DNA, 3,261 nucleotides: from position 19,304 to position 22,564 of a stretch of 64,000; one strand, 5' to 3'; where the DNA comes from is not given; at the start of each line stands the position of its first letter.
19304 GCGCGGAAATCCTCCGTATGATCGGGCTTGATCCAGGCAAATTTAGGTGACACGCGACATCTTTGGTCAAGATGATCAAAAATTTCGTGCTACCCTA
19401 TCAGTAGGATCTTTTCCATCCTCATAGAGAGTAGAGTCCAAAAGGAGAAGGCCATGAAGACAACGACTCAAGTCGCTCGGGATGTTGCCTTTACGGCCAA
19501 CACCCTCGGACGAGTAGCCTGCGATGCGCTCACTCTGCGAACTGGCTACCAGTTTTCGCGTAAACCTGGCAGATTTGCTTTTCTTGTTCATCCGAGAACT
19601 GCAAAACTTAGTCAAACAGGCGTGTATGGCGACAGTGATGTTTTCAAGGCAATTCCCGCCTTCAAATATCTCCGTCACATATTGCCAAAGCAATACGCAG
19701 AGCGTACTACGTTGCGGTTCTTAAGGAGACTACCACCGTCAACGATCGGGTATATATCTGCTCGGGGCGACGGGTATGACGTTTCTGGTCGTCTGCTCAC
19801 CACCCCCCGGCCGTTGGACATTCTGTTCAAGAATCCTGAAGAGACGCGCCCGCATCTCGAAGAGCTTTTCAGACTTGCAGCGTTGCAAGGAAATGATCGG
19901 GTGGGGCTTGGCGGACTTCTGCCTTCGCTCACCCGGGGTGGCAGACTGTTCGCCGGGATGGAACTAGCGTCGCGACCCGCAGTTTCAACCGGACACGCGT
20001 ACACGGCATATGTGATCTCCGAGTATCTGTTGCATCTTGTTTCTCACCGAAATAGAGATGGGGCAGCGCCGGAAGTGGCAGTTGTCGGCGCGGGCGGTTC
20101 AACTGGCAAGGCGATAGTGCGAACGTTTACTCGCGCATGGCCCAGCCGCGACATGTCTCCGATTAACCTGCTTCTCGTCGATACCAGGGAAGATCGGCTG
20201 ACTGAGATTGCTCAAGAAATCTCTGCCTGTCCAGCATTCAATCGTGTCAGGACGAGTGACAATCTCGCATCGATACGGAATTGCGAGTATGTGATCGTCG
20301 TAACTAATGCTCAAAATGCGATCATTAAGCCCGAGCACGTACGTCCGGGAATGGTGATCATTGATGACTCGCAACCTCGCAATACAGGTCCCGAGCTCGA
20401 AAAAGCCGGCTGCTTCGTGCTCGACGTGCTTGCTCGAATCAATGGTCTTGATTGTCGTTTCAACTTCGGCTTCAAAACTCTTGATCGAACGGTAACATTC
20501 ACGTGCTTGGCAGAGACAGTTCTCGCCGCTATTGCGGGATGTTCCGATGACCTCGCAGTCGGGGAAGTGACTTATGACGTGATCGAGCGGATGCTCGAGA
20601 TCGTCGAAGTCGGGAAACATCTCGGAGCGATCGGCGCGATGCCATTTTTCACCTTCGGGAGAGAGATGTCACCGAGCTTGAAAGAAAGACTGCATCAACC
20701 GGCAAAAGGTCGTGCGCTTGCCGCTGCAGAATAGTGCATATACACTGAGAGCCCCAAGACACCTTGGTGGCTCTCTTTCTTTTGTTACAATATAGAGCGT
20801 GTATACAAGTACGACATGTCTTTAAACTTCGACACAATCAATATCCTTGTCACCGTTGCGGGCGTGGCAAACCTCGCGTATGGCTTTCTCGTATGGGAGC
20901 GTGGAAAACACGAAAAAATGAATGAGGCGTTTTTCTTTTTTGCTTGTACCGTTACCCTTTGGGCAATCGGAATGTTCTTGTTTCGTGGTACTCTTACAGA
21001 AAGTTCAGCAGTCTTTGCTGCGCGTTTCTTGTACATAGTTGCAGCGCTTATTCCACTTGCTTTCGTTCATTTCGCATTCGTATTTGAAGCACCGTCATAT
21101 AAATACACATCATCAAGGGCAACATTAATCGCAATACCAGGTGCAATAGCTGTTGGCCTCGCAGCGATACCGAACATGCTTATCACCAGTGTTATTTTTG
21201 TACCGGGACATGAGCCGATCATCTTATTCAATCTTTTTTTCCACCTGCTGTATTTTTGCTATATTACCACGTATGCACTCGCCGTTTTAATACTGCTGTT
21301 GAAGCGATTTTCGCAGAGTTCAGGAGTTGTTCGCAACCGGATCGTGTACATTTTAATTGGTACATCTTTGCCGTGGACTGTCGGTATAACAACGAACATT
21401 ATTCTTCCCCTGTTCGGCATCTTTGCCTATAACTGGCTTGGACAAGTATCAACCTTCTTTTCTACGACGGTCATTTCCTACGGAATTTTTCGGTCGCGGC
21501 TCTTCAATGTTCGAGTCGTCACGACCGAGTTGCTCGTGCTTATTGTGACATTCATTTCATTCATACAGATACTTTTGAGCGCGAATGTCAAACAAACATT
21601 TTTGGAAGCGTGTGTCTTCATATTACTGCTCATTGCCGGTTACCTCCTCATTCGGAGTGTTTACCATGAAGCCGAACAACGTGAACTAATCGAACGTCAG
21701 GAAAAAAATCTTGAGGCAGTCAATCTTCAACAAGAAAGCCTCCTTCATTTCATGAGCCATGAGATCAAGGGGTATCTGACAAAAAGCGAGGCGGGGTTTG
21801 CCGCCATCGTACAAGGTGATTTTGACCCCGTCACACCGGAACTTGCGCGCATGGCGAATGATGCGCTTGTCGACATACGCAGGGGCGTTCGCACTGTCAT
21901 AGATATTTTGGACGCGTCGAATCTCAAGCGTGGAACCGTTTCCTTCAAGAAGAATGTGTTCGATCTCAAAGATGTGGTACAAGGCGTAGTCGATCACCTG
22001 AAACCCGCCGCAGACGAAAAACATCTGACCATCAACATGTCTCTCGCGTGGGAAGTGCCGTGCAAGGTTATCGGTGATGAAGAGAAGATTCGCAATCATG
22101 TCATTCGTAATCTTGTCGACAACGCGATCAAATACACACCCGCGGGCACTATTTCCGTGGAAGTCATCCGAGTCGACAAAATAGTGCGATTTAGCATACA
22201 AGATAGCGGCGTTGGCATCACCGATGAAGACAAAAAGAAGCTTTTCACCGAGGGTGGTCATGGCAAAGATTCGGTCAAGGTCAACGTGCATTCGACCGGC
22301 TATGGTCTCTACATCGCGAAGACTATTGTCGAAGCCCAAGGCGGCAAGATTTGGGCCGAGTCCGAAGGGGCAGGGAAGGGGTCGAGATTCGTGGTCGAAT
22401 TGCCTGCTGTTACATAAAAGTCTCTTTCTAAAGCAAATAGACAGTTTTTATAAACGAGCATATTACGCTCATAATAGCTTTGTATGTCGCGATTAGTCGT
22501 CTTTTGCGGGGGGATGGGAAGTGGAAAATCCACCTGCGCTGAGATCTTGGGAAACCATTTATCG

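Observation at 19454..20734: Acyl-ACP reductase (alkane-pathway AAR)-like protein in a small-genome heterotroph context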

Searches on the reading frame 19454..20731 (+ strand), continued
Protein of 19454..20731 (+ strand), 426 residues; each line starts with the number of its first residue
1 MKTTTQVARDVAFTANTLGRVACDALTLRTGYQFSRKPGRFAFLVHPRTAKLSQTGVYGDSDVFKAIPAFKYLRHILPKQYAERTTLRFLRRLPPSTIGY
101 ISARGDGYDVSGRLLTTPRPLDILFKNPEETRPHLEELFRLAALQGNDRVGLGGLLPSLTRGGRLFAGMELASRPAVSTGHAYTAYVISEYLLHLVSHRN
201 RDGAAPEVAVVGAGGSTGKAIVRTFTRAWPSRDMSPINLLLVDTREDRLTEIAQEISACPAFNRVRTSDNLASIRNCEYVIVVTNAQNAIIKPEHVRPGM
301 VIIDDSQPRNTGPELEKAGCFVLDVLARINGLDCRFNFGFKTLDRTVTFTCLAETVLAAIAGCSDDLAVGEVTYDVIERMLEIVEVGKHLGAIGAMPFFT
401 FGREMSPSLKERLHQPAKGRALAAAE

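Call 69: search_protein_families(library=ncbifam, proteins=[P0127, P0144, P0175, P0094], max_evalue=0.001)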
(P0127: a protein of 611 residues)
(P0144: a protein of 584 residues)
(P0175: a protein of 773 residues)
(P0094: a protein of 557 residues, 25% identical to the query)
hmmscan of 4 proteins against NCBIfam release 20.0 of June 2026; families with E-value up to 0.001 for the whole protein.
P0127 (611 aa): 13 families
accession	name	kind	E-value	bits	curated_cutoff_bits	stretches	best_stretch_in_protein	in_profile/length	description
NF053554.1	prodigi_MAP_PigE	equivalog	2.3e-37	128.8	850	1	287-603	47-362/837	prodigiosin MAP biosynthesis aminotransferase PigE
TIGR04058.1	AcACP_reductase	equivalog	1.5e-15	57.4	449.7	1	282-555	37-313/339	long-chain acyl-[acyl-carrier-protein] reductase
NF006386.0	PRK08633.1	equivalog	3.4e-10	38.3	1221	1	21-185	410-559/1147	acyl-[ACP]--phospholipid O-acyltransferase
TIGR00530.1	AGP_acyltrn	subfamily_domain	1e-09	38.2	102.95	1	42-177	6-129/130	1-acylglycerol-3-phosphate O-acyltransferase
NF005959.0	PRK08043.1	equivalog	5.5e-06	24.9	886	1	31-188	7-148/719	bifunctional acyl-ACP--phospholipid O-acyltransferase/long-chain-fatty-acid--ACP ligase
NF005291.0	PRK06814.1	equivalog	6.6e-06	24.3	1349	1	19-190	420-576/1140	acyl-[ACP]--phospholipid O-acyltransferase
NF000744.0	PRK00045.1-3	equivalog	9e-06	24.8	429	1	365-482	157-272/447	glutamyl-tRNA reductase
NF006141.0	PRK08291.1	equivalog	6e-05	22.2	408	1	435-551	171-293/330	cyclodeaminase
TIGR01035.1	hemA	equivalog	7.4e-05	21.8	209.55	1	390-483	178-263/416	glutamyl-tRNA reductase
NF006379.0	PRK08618.1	equivalog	0.00027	20.4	417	1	398-547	131-285/326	ornithine cyclodeaminase family protein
NF004793.0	PRK06141.1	equivalog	0.0003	19.9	322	1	430-484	162-213/314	bifunctional Delta(1)-pyrroline-2-carboxylate/Delta(1)-piperideine-2-carboxylate reductase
TIGR02992.1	ectoine_eutC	equivalog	0.00031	19.9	471.65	1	446-553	179-292/326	ectoine utilization protein EutC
TIGR03944.1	dehyd_SbnB_fam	equivalog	0.00096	18.3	326.9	0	393-505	131-243/327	2,3-diaminopropionate biosynthesis protein SbnB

P0144 (584 aa): 18 families
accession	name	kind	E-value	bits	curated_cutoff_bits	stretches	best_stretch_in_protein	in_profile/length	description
NF053554.1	prodigi_MAP_PigE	equivalog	9.1e-46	156.6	850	1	283-582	45-344/837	prodigiosin MAP biosynthesis aminotransferase PigE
TIGR04058.1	AcACP_reductase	equivalog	3.5e-31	108.8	449.7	1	317-572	74-335/339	long-chain acyl-[acyl-carrier-protein] reductase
TIGR00530.1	AGP_acyltrn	subfamily_domain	4.8e-13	49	102.95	1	40-174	8-129/130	1-acylglycerol-3-phosphate O-acyltransferase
NF006386.0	PRK08633.1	equivalog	9.1e-11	40.2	1221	1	12-201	405-587/1147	acyl-[ACP]--phospholipid O-acyltransferase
NF000744.0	PRK00045.1-3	equivalog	4.2e-08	32.5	429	1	355-498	147-298/447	glutamyl-tRNA reductase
NF005291.0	PRK06814.1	equivalog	1.3e-07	29.9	1349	1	26-177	431-566/1140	acyl-[ACP]--phospholipid O-acyltransferase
TIGR01035.1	hemA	equivalog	2.8e-07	29.8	209.55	1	355-497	145-287/416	glutamyl-tRNA reductase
TIGR00507.1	aroE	equivalog_domain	1.9e-05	24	200.2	1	390-487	116-214/270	shikimate dehydrogenase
NF010772.0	PRK14175.1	equivalog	3.1e-05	23.4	459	0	373-491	140-234/286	bifunctional methylenetetrahydrofolate dehydrogenase/methenyltetrahydrofolate cyclohydrolase FolD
NF006409.0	PRK08655.1-3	equivalog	3.3e-05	23.6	310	1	393-494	2-98/290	prephenate dehydrogenase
TIGR03944.1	dehyd_SbnB_fam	equivalog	3.6e-05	22.9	326.9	1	370-486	115-228/327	2,3-diaminopropionate biosynthesis protein SbnB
NF001310.0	PRK00258.1-2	equivalog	4.4e-05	22.8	221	1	378-486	108-219/279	shikimate dehydrogenase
NF045643.1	ImmsucRedBhcD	equivalog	5.4e-05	22.7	500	1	363-481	100-214/321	iminosuccinate reductase BhcD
NF006565.0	PRK09072.1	equivalog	0.00018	21.1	238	1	388-438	2-49/265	SDR family oxidoreductase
NF006379.0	PRK08618.1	equivalog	0.00019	20.8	417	1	387-486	122-221/326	ornithine cyclodeaminase family protein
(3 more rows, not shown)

P0175 (773 aa): 9 families
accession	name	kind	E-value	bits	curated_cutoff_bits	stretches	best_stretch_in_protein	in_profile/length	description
NF053554.1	prodigi_MAP_PigE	equivalog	6.9e-43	147.1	850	1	463-762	52-356/837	prodigiosin MAP biosynthesis aminotransferase PigE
TIGR04058.1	AcACP_reductase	equivalog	7.5e-25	88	449.7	1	464-723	47-316/339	long-chain acyl-[acyl-carrier-protein] reductase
TIGR02266.1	gmx_TIGR02266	paralog_domain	1.4e-06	28.4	68.7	1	212-303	6-95/96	TIGR02266 family protein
TIGR01035.1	hemA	equivalog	3e-06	26.5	209.55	1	543-665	160-286/416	glutamyl-tRNA reductase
NF004843.0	PRK06194.1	equivalog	1e-05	25.1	308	1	565-619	7-61/295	hypothetical protein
NF004793.0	PRK06141.1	equivalog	8.6e-05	21.7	322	1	560-650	120-213/314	bifunctional Delta(1)-pyrroline-2-carboxylate/Delta(1)-piperideine-2-carboxylate reductase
NF010789.1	PRK14193.1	equivalog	0.00054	19.3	401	1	617-664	192-239/281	bifunctional methylenetetrahydrofolate dehydrogenase/methenyltetrahydrofolate cyclohydrolase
NF010766.0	PRK14169.1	equivalog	0.00077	19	450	0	624-656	198-229/283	bifunctional methylenetetrahydrofolate dehydrogenase/methenyltetrahydrofolate cyclohydrolase FolD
NF010783.0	PRK14186.1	equivalog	0.00087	18.5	333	0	622-656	197-230/297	bifunctional methylenetetrahydrofolate dehydrogenase/methenyltetrahydrofolate cyclohydrolase FolD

P0094 (557 aa): 12 families
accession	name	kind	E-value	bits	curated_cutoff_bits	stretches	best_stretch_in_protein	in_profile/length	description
TIGR00023.1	TIGR00023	equivalog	1.8e-23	83.4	137.2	1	2-202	2-193/196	glycerol-3-phosphate 1-O-acyltransferase PlsY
NF053554.1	prodigi_MAP_PigE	equivalog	2e-23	82.7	850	1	263-555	45-335/837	prodigiosin MAP biosynthesis aminotransferase PigE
TIGR04058.1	AcACP_reductase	equivalog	9.3e-14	51.5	449.7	1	271-528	47-308/339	long-chain acyl-[acyl-carrier-protein] reductase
NF010990.0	PRK14414.1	equivalog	3.6e-12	46.4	261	1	3-161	5-155/210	glycerol-3-phosphate acyltransferase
NF010992.0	PRK14416.1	equivalog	1e-09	38.8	222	1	8-192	2-185/207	membrane protein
NF010993.0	PRK14417.1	equivalog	7.4e-08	32.2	249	1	4-162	4-153/232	membrane protein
NF010978.0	PRK14401.1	equivalog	1.4e-07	31.5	163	1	6-182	3-177/187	membrane protein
NF000744.0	PRK00045.1-3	equivalog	8.7e-07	28.1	429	1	368-487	178-305/447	glutamyl-tRNA reductase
TIGR01035.1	hemA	equivalog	2.1e-06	27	209.55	1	367-486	172-294/416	glutamyl-tRNA reductase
NF001254.0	PRK00220.2-1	equivalog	0.00015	21.9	199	1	5-156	6-152/182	glycerol-3-phosphate 1-O-acyltransferase PlsY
NF006379.0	PRK08618.1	equivalog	0.00035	20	417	1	375-465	127-218/326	ornithine cyclodeaminase family protein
NF005752.0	PRK07576.1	subfamily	0.00037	19.9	321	0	373-438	7-71/271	SDR family oxidoreductase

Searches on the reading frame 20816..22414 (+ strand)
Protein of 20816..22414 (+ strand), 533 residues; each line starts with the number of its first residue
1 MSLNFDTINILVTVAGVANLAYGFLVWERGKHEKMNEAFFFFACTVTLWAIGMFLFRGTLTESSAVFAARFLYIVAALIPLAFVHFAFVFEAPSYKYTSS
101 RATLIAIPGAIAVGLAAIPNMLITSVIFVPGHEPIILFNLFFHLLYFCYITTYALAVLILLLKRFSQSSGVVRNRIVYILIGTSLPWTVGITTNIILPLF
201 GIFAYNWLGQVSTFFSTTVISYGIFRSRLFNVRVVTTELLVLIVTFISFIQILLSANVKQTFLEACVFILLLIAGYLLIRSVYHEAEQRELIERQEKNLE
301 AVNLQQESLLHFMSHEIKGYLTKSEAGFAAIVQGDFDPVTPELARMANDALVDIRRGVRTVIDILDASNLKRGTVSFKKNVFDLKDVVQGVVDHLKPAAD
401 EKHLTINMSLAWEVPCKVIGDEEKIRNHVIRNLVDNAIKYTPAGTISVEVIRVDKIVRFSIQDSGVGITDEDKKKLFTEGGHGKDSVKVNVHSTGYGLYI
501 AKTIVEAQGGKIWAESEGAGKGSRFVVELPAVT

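Call 3: search_protein_families(library=pfam, proteins=[window:20816-22414:+], max_evalue=0.01)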
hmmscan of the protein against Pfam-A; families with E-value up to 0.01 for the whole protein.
window:20816-22414:+ (533 aa): 4 families
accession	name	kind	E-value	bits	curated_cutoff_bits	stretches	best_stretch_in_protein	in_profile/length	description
PF02518.31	HATPase_c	-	4.2e-24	85.5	26.4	1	423-531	4-109/111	Histidine kinase-, DNA gyrase B-, and HSP90-like ATPase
PF16927.11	HisKA_7TM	-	3e-15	57.1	28.6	1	12-232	2-222/224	N-terminal 7TM region of histidine kinase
PF11407.14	RestrictionMunI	-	0.0071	16.5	25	0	385-484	35-130/193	Type II restriction enzyme MunI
PF13589.12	HATPase_c_3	-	0.0082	16.6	25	0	427-498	4-77/137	Histidine kinase-, DNA gyrase B-, and HSP90-like ATPase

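Call 4: search_protein_families(library=ncbifam, proteins=[window:20816-22414:+], max_evalue=0.01)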
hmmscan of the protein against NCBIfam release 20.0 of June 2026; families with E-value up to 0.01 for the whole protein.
window:20816-22414:+ (533 aa): 75 families (the best 25 are shown)
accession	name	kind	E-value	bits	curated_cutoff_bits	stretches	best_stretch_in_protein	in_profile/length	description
TIGR02956.1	TMAO_torS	equivalog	3.9e-32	111.3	676.5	1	362-530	517-681/967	TMAO reductase system sensor histidine kinase/response regulator TorS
NF006800.0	PRK09303.1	equivalog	4e-30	105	342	1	294-531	139-377/383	histidine kinase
NF008318.0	PRK11107.1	equivalog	1.4e-29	102.8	890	1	310-529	297-516/920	two-component sensor histidine kinase BarA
NF033092.0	HK_WalK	equivalog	3.8e-29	101.7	725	1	306-530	372-593/594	cell wall metabolism sensor histidine kinase WalK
NF041880.1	EPS_EpsF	equivalog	1.3e-28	99.8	900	1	298-530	266-492/492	response regulator EpsF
NF046044.1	PnpS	equivalog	2.6e-28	99.2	400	1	359-530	222-390/390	two-component system histidine kinase PnpS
TIGR02966.1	phoR_proteo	equivalog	3.6e-26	92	334.2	1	276-528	84-332/333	phosphate regulon sensor histidine kinase PhoR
NF008302.0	PRK11091.1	equivalog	2.5e-25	88.8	838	1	363-531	337-505/779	aerobic respiration two-component sensor histidine kinase ArcB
NF045901.1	HisKinLetSLeg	equivalog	4.4e-25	87.8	1650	1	295-529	282-516/906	two-component system sensor histidine kinase LetS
NF041735.1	hist_kin_RppB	equivalog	1.2e-24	87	400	1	355-530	264-438/438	two-component system sensor histidine kinase RppB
NF041947.1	LuxQ_Vibrio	equivalog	6.8e-24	83.8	1200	1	309-530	475-695/843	quorum-sensing autoinducer 2 sensor kinase/phosphatase LuxQ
NF038297.2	hybrid_HK_HrmK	equivalog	3.5e-23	82.1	725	1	285-531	214-457/607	hybrid histidine kinase/response regulator HrmK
NF041832.1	near_NosP_CTERM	subfamily_domain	9.3e-23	80.9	400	1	309-531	10-225/370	NahK/ErcS family hybrid sensor histidine kinase/response regulator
NF047874.1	MASE3_PAS_HK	subfamily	9.4e-23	80.8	560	1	358-531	454-625/655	MASE3 domain-containing sensor histidine kinase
NF040691.1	MtrAB_MtrB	equivalog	1.8e-22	80.1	450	1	292-532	257-493/507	MtrAB system histidine kinase MtrB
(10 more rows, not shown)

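Call 66: search_protein_families(library=padloc, proteins=[window:20816-22414:+], max_evalue=0.001)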
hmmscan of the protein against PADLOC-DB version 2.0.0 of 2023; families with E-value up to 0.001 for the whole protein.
window:20816-22414:+ (533 aa): 3 families
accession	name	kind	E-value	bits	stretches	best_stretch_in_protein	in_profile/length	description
PDLC04647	PDC-M43B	-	1.4e-09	35.5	1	432-515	234-318/347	-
PDLC04650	PDC-M43B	-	1.6e-05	22.4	1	430-512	231-316/344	-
PDLC04649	PDC-M43B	-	8.7e-05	19.6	1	378-506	182-310/345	-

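Call 70: list_cluster_members(proteins=[P0001, window:20816-22414:+, P0009, P0024])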
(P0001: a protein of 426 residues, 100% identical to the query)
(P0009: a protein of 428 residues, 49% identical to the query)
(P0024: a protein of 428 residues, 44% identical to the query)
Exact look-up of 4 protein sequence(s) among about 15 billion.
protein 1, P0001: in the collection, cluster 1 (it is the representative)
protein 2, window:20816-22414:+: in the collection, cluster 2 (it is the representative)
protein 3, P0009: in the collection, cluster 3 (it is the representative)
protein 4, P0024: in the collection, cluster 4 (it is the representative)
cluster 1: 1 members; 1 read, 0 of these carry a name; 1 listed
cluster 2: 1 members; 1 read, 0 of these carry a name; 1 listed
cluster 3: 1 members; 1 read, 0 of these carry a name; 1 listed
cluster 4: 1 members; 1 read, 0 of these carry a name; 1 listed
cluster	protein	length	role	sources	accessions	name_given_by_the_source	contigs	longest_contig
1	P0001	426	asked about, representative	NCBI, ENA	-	-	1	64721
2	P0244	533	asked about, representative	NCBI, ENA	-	-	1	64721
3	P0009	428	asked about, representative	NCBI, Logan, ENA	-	-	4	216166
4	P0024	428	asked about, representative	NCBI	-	-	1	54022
